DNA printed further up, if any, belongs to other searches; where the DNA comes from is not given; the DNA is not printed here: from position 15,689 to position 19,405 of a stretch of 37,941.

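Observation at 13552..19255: Candidate undescribed system: small 2-TM protein + catalytically degenerate isoprenyl-diphosphate-synthase-fold protein + 1138-aa kinase-like/pseudo-receiver giant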

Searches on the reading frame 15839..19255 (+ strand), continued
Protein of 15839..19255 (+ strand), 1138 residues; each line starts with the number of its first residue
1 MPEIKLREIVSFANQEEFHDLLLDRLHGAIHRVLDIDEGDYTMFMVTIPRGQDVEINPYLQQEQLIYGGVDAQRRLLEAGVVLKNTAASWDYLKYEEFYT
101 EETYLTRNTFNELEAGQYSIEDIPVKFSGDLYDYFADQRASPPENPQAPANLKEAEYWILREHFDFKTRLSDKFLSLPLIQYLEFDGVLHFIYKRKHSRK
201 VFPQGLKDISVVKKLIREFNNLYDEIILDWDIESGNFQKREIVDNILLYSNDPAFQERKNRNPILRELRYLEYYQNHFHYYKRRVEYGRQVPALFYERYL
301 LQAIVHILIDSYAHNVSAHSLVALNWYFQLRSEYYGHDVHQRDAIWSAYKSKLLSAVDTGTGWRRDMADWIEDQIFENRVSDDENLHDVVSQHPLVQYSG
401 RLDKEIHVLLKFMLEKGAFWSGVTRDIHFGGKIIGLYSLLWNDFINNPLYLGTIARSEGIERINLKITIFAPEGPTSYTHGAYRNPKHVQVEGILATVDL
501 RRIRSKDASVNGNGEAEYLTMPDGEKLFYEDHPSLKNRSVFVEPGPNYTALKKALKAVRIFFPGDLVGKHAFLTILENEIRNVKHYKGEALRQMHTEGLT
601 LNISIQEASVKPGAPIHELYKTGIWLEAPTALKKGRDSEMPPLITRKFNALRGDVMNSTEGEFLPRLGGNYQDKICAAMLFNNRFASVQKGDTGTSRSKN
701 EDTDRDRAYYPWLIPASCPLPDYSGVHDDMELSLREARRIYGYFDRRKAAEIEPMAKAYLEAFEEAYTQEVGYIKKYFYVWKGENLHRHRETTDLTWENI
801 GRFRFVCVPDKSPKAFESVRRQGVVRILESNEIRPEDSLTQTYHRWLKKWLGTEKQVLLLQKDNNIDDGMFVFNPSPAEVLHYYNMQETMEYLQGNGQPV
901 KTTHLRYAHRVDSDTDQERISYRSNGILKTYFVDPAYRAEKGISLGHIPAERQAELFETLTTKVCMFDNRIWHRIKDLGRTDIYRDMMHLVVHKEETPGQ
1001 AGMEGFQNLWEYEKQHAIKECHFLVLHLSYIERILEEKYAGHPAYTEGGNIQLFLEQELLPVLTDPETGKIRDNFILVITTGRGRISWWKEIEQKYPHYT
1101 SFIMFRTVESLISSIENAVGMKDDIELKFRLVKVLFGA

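Call 61: search_protein_families(library=pfam, proteins=[L023:6234-8087:+, L023:8098-9759:+, L069:5027-5923:+, L055:7645-8340:+, L055:9261-9698:+, L071:7644-8870:+, L067:6300-7424:+, L067:7312-8853:+, L077:8500-9189:+, L059:9269-9856:+], max_evalue=0.01)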
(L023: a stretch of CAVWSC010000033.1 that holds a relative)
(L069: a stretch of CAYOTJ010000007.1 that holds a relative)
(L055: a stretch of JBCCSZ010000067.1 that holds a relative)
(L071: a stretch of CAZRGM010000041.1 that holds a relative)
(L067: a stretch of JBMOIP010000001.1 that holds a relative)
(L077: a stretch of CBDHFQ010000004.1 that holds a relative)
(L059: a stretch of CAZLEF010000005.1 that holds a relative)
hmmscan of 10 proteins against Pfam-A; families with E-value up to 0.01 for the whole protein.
L023:6234-8087:+ (617 aa): 4 families
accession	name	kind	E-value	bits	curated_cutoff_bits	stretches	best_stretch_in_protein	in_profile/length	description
PF00854.27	PTR2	-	1e-48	166.6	27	2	91-208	2-129/392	POT family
PF07690.21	MFS_1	-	3e-18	66.3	33.4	1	34-374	8-300/347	Major Facilitator Superfamily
PF00083.30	Sugar_tr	-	0.0022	17.4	22.3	1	484-604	320-435/452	Sugar (and other) transporter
PF03137.26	OATP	-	0.0048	15.7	25.8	0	513-575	130-192/545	Organic Anion Transporter Polypeptide (OATP) family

L023:8098-9759:+ (553 aa): 0 families

L069:5027-5923:+ (298 aa): 1 family
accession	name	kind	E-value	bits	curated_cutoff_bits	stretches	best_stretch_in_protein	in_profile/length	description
PF03279.18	Lip_A_acyltrans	-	6.7e-33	114.6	22.3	1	5-285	18-295/295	Bacterial lipid A biosynthesis acyltransferase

L055:7645-8340:+ (231 aa): 2 families
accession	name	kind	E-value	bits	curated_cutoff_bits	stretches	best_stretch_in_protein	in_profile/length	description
PF00293.34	NUDIX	-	5.7e-18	65.6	21.1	1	93-209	4-127/134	NUDIX domain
PF14815.12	NUDIX_4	-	0.0013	19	35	1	113-161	25-68/113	NUDIX domain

L055:9261-9698:+ (145 aa): 0 families

L071:7644-8870:+ (408 aa): 2 families
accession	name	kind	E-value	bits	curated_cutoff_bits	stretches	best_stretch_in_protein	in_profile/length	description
PF04055.27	Radical_SAM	-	7.6e-08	33.1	29.5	1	80-224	3-129/166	Radical SAM superfamily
PF06968.18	BATS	-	1.8e-05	25.3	22.2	1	305-405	1-87/88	Biotin and Thiamin Synthesis associated domain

L067:6300-7424:+ (374 aa): 2 families
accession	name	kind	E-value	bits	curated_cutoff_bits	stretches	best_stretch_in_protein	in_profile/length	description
PF04055.27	Radical_SAM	-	3.1e-08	34.4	29.5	1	117-273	3-157/166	Radical SAM superfamily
PF13353.11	Fer4_12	-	0.0025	18.6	22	1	119-196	13-80/137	4Fe-4S single cluster domain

L067:7312-8853:+ (513 aa): 4 families
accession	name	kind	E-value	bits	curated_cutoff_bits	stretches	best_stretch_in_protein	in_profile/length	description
PF02310.24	B12-binding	-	5.2e-20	71.9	32.1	1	57-163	11-120/121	B12 binding domain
PF04055.27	Radical_SAM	-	1.1e-19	71.7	29.5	1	232-405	3-164/166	Radical SAM superfamily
PF19864.5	Radical_SAM_N2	-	1.8e-06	27.9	29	1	110-167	69-125/151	Radical SAM proteins, N-terminal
PF13353.11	Fer4_12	-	0.00031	21.5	22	1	226-258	5-37/137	4Fe-4S single cluster domain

L077:8500-9189:+ (229 aa): 0 families

L059:9269-9856:+ (195 aa): 0 families

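Call 62: search_protein_families(library=pfam, proteins=[L067:8807-12817:+, L068:9062-12586:+, L071:9281-12325:+, L075:3737-7630:+, L070:203-3778:+, L077:9404-13069:+, L073:1525-3969:+], max_evalue=1)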
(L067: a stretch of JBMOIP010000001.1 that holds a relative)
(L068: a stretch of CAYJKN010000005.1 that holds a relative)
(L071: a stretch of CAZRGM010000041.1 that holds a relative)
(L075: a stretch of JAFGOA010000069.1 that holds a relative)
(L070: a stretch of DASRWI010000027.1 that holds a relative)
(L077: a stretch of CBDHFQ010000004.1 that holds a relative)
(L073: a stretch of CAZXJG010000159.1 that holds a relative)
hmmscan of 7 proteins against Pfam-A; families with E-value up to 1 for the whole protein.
L067:8807-12817:+ (1336 aa): 0 families

L068:9062-12586:+ (1174 aa): 2 families
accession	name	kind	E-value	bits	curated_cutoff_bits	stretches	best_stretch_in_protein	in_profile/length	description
PF16493.11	Meis_PKNOX_N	-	0.093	13.6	27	1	704-765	7-67/116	TALE/MEIS homeobox family N-terminal domain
PF02025.20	IL5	-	0.41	11.3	24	0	18-63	34-78/112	Interleukin 5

L071:9281-12325:+ (1014 aa): 0 families

L075:3737-7630:+ (1297 aa): 0 families

L070:203-3778:+ (1191 aa): 2 families
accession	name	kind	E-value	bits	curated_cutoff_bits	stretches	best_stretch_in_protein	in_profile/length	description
PF11458.13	Mistic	-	0.17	12.3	26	0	182-210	31-63/74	Membrane-integrating protein Mistic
PF20558.3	DUF6769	-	0.19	12.7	27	1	41-121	47-125/130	Family of unknown function (DUF6769)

L077:9404-13069:+ (1221 aa): 1 family
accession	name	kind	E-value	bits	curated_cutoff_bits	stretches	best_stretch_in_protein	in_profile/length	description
PF16177.11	ACAS_N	-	0.32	11.3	27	0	904-948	1-44/55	Acetyl-coenzyme A synthetase N-terminus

L073:1525-3969:+ (814 aa): 2 families
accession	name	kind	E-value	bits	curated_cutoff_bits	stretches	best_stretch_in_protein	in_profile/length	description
PF07697.16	7TMR-HDED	-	0.049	14.1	27.6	1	380-540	23-147/224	7TM-HD extracellular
PF16566.10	CREPT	-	0.23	12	29.3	1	379-439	47-108/147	Cell-cycle alteration and expression-elevated protein in tumour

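Call 67: fold_search(model_id=the predicted structure, library=viral)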
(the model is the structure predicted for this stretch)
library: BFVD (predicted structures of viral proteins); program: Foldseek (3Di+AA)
matches with E <= 10: 182; with E <= 0.001: 1
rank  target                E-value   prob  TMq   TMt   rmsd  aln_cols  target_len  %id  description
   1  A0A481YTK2            8.0e-07  0.99  0.12  0.17  25.5      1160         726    8  Histidine kinase [Marseillevirus LCMAC102]
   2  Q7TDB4                2.6e-02  0.18  0.07  0.08  23.0       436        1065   10  Outer capsid protein VP3 [Cryphonectria parasitica mycoreovirus 1 (strain 9B21)]
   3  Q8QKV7                5.7e-02  0.44  0.16  0.21  29.0       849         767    7  histidine kinase [Ectocarpus siliculosus virus 1 (isolate New Zealand/Kaikoura/1988)]
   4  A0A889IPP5            1.3e-01  0.10  0.07  0.12  22.2       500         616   10  (no name in the UniProt tables at hand)
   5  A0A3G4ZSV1            1.5e-01  0.03  0.05  0.08  23.9       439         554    8  Uncharacterized protein [Edafosvirus sp.]
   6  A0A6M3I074            2.0e-01  0.41  0.09  0.31  12.8       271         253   10  (no name in the UniProt tables at hand)
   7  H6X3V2                2.4e-01  0.63  0.09  0.37  10.6       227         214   10  Uncharacterized protein [Klebsiella phage vB_KleM_RaK2]
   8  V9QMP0                2.5e-01  0.28  0.08  0.18  10.0       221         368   14  Uncharacterized protein [Ostreid herpesvirus 1]
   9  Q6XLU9                2.5e-01  0.06  0.10  0.11  33.6      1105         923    9  histidine kinase [Feldmannia irregularis virus a]
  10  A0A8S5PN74            2.7e-01  0.51  0.09  0.32   9.0       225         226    7  Uncharacterized protein [Myoviridae sp. ctwwN25]
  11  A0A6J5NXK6            2.7e-01  0.23  0.07  0.14   8.7       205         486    9  Archaeophage PsiM2, terminase large subunit [uncultured Caudovirales phage]
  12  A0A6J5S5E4            6.6e-01  0.11  0.08  0.24   9.2       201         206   11  AAA domain containing protein [uncultured Caudovirales phage]
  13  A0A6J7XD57            7.3e-01  0.06  0.05  0.22  15.5       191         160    8  Uncharacterized protein [uncultured Caudovirales phage]
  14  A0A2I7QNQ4            7.6e-01  0.09  0.08  0.19  16.1       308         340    7  (no name in the UniProt tables at hand)
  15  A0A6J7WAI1            8.8e-01  0.04  0.05  0.20  11.7       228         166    8  Uncharacterized protein [uncultured Caudovirales phage]
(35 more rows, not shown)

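Call 71: search_solved_structures(query=A4, max_evalue=10)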
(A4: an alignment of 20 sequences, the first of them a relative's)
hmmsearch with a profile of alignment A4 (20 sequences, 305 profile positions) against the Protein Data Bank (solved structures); distinct sequences matched with E-value up to 10: 6.
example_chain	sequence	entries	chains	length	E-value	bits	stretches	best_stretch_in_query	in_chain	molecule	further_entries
2ch7_B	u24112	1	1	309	0.023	17.4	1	180-283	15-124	METHYL-ACCEPTING CHEMOTAXIS PROTEIN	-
3ja6_H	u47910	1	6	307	0.024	17.4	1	180-283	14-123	Methyl-accepting chemotaxis protein 2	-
2ch7_A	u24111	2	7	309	0.027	17.2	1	180-283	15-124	METHYL-ACCEPTING CHEMOTAXIS PROTEIN | Methyl-accepting chemotaxis protein 2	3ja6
2wss_T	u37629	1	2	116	0.22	14.2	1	228-302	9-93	ATP SYNTHASE SUBUNIT B, MITOCHONDRIAL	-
3s84_A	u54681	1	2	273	2.9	10.5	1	165-299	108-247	Apolipoprotein A-IV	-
4li0_C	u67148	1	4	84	7.3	9.2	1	222-295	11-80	Guanine nucleotide exchange factor for Rab-3A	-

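Call 72: search_solved_structures(query=A5, max_evalue=10)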
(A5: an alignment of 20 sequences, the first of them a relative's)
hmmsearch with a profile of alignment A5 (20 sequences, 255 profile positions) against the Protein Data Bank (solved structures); distinct sequences matched with E-value up to 10: 9.
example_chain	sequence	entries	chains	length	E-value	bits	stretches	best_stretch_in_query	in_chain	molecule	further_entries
8a3k_UNK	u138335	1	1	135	0.25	13.5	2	196-246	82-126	sc-apCC-4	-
1m7b_A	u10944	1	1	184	0.78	11.9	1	13-86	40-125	Rnd3/RhoE small GTP-binding protein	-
8qaf_A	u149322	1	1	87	0.85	11.8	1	194-251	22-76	sc-apCC-8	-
2c5j_A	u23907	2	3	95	0.87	11.8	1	198-251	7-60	T-SNARE AFFECTING A LATE GOLGI COMPARTMENT PROTEIN 1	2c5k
2v55_B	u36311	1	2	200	0.93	11.7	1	13-86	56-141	RHO-RELATED GTP-BINDING PROTEIN RHOE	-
1gwn_A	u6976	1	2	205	1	11.6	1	13-86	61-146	Rho-related GTP-binding protein RhoE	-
2c5i_T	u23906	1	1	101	1.5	11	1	198-251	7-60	T-SNARE AFFECTING A LATE GOLGI COMPARTMENT PROTEIN 1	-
7jrq_A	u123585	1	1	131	1.8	10.8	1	85-189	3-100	MPP1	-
9r1n_A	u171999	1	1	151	2.6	10.2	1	195-246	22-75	sc-apCC-4-DPH-2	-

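Call 73: search_protein_families(library=padloc, proteins=[L018:13280-14194:+, L018:14191-14988:+, L018:14924-16465:+, L027:16641-19058:+, L068:16446-18980:+, L018:9971-13270:+, L068:9062-12586:+], max_evalue=0.01)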
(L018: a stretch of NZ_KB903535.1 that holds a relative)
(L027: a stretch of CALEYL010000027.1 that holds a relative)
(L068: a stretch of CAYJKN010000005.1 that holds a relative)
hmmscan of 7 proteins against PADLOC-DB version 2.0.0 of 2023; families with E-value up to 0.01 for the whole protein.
L018:13280-14194:+ (304 aa): 0 families

L018:14191-14988:+ (265 aa): 0 families

L018:14924-16465:+ (513 aa): 6 families
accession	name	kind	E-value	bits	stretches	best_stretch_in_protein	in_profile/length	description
PDLC01995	RtcR_PspF2--CARF_AAA_HTH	-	6.1e-90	300.7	1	127-490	144-478/481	-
PDLC01994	RtcR_PspF1--CARF_AAA_HTH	-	2.4e-46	156.8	1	148-385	144-382/468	-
PDLC01993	RtcR--CARF_AAA_HTH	-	2.8e-46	156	1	174-410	192-438/523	-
PDLC04606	PDC-M37B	-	9.7e-06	23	1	176-336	164-320/390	-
PDLC00405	SduA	-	6.5e-05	20.6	1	16-124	7-121/323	DUF4263 domain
PDLC04646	PDC-M43A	-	0.00091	17.1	0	75-126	140-190/203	-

L027:16641-19058:+ (805 aa): 1 family
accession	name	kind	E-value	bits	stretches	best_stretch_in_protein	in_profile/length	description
PDLC04726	PDC-M60C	-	0.0031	14.4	0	364-412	37-85/407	-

L068:16446-18980:+ (844 aa): 1 family
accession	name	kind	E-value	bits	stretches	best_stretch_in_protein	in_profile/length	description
PDLC00940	Cas3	-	0.0023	16.1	0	212-239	27-53/178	CRISPR-associated endonuclease Cas3-HD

L018:9971-13270:+ (1099 aa): 0 families

L068:9062-12586:+ (1174 aa): 0 families
